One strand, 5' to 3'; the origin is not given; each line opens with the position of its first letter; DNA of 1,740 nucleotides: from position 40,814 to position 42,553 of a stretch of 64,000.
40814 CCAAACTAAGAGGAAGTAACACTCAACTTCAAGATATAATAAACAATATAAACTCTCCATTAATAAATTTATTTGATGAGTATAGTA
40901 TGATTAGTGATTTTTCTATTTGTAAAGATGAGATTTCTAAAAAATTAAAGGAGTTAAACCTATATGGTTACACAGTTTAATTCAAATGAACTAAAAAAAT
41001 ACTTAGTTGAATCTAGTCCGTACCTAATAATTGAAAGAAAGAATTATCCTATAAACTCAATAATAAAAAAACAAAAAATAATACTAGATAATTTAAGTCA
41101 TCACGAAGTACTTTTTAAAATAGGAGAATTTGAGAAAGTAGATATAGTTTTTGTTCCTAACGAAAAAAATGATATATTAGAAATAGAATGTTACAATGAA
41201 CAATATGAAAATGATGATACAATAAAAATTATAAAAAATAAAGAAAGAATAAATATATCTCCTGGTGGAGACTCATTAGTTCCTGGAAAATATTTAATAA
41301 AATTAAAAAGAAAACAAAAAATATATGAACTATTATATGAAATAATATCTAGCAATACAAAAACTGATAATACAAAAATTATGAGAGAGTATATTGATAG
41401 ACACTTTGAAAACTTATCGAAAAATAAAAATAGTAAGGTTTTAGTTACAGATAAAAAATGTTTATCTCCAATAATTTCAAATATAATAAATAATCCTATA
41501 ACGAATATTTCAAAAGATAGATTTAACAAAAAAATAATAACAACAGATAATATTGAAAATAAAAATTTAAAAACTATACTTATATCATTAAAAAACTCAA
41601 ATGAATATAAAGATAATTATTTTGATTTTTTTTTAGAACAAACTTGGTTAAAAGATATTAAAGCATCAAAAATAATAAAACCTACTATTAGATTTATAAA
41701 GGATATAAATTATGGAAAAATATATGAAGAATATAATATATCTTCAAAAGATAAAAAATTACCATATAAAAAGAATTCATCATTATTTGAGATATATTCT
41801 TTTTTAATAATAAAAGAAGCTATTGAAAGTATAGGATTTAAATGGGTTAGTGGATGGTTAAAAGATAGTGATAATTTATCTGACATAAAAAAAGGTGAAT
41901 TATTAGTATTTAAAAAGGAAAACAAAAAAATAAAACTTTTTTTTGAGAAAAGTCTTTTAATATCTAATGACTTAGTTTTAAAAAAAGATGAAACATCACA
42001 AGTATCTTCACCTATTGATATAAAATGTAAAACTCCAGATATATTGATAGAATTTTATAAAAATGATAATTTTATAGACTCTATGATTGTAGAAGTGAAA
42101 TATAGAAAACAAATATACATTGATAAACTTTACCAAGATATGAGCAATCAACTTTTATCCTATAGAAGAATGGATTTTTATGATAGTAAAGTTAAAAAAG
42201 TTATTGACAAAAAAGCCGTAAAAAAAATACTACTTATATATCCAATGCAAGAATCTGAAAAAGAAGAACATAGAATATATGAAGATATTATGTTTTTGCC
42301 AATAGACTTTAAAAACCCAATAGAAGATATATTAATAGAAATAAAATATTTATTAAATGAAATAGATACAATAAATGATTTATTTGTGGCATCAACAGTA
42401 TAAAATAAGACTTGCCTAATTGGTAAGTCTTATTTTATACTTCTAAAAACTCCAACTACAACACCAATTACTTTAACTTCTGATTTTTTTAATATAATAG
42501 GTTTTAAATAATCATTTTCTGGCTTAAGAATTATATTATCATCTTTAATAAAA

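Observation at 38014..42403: Three-gene operon: stand-alone coiled-coil protein + McrB-like AAA+ NTPase + McrC-like PD-(D/E)xK nuclease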

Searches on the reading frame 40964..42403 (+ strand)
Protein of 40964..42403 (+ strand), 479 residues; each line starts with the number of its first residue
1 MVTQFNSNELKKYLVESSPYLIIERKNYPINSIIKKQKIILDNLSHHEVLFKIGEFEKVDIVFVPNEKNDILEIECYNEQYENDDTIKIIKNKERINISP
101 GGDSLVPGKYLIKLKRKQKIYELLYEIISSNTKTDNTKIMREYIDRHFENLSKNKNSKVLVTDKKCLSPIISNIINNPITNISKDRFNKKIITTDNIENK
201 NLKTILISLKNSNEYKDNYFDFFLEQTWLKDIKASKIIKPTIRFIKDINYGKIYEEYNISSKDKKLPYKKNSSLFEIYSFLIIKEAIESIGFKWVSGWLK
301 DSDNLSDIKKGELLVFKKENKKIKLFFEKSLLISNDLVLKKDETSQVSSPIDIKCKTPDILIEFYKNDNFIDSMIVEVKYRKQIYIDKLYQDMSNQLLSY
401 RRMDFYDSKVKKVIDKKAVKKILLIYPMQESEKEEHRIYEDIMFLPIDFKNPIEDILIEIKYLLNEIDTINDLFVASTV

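Call 3: search_protein_families(library=pfam, proteins=[window:40964-42403:+], max_evalue=1)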
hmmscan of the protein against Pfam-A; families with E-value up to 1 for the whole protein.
window:40964-42403:+ (479 aa): 1 family
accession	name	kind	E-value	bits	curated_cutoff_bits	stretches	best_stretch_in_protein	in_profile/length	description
PF08722.17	Tn7_TnsA-like_N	-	0.05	14.6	26.5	1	357-394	28-56/85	TnsA-like endonuclease N terminal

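Call 4: search_protein_families(library=padloc, proteins=[window:40964-42403:+], max_evalue=1)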
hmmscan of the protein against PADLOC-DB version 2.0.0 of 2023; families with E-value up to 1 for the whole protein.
window:40964-42403:+ (479 aa): 0 families

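Call 5: search_protein_families(library=ncbifam, proteins=[window:40964-42403:+], max_evalue=1)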
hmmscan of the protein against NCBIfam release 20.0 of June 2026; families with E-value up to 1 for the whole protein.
window:40964-42403:+ (479 aa): 0 families

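Call 7: search_solved_structures(query=window:40964-42403:+, max_evalue=10)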
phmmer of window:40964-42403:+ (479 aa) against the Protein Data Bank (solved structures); distinct sequences matched with E-value up to 10: 0.

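Call 11: find_homologous_proteins(query=window:40964-42403:+, max_evalue=0.001)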
Query window:40964-42403:+ (479 aa): 9 proteins with E <= 0.001 among 8000 candidates.
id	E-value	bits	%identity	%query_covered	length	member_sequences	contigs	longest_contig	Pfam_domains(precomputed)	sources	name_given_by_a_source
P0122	0.0e+0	1011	100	100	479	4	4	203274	-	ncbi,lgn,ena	-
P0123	1.1e-249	847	82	100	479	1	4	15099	-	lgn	-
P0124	5.5e-213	726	68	100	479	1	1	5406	-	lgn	-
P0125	5.2e-192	657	98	59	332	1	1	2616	-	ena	-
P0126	1.4e-131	458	49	100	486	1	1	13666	PF04411.19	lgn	-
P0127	5.8e-45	172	30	58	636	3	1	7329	PF09823.16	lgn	-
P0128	1.6e-40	158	36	47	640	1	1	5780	-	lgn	-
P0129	1.3e-36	145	36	51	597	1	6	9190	-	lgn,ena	-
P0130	1.8e-36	144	37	49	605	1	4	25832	-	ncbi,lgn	ncbi:MAG: nuclease domain-containing protein [Romboutsia sp.]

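Call 36: search_solved_structures(query=A3, max_evalue=10, show_alignments=1)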
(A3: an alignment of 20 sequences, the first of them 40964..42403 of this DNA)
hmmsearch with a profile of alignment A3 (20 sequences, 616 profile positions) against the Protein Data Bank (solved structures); distinct sequences matched with E-value up to 10: 31.
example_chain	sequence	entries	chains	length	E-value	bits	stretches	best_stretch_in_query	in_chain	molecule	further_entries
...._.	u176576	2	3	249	0.047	15.3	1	257-355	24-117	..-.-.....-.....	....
3vjf_A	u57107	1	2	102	0.054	15.1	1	259-354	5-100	WA20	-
9kc5_F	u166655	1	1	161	0.071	14.8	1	308-359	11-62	Photosystem I reaction center subunit III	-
6kos_A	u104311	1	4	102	0.09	14.4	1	259-349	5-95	SUWA (Super WA20)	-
3tnu_B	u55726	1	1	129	0.093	14.4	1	263-350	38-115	Keratin, type II cytoskeletal 5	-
6jfv_B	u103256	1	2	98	0.11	14.1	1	263-350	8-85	Keratin, type II cytoskeletal 5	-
2jee_A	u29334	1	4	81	0.16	13.6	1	268-335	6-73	CELL DIVISION PROTEIN ZAPB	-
5vpa_A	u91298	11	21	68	0.17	13.5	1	294-354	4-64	Protein fosB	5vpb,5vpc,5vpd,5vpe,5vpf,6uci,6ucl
9oc3_F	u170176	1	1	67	0.18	13.4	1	295-354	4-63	Protein FosB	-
4ytd_A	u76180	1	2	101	0.19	13.3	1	271-356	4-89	Protein bicaudal D homolog 1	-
4zry_B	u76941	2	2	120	0.19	13.3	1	264-349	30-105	Keratin, type II cytoskeletal 1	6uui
9ugr_A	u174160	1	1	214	0.21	13.2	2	258-354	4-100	Syn-F4-Link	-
8qox_B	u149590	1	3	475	0.23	13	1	249-355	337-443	Conserved membrane protein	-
6ofp_A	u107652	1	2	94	0.31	12.6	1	273-354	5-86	Protein bicaudal D homolog 2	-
6tzw_A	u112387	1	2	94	0.49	12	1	273-356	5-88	Protein bicaudal D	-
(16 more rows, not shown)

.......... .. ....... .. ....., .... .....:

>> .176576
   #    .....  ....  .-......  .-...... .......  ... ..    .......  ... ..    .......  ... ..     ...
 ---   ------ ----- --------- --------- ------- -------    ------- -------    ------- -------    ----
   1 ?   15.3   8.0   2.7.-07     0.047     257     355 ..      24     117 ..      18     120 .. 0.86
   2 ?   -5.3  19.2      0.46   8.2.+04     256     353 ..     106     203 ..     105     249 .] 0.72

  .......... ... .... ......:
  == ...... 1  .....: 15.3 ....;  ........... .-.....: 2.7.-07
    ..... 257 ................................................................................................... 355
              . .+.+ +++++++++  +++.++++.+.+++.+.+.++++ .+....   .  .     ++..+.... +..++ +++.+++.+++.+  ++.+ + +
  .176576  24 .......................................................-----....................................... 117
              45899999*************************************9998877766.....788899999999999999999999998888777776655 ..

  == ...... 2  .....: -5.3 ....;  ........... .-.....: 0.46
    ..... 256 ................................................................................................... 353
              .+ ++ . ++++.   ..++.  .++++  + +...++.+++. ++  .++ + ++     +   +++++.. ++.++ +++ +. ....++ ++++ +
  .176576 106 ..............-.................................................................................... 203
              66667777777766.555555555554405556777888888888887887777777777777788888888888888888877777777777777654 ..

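Call 37: search_protein_families(library=pfam, alignment_id=A3, max_evalue=0.01)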
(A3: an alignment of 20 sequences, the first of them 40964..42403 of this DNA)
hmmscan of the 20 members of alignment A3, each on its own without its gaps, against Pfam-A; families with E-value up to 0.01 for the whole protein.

A. member 1, window:40964-42403:+ (479 aa): 0 families

B. families by the number of members that match (of 20 scanned): 4 families
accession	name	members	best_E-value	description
PF09823.15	DUF2357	8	3.6e-09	Domain of unknown function (DUF2357)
PF04411.18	PDDEXK_7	5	3.2e-06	PD-(D/E)XK nuclease superfamily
PF05911.16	FPP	1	0.00092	Filament-like plant protein, long coiled-coil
PF17995.8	GH101_N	1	0.0036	Endo-alpha-N-acetylgalactosaminidase N-terminal domain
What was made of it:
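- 8 of 20 relatives hit DUF2357 and 5 of 20 hit PDDEXK_7 (call 37).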

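Call 72: search_protein_families(library=phrogs, proteins=[window:40964-42403:+], max_evalue=0.01)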
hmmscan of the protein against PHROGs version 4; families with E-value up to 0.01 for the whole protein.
window:40964-42403:+ (479 aa): 0 families
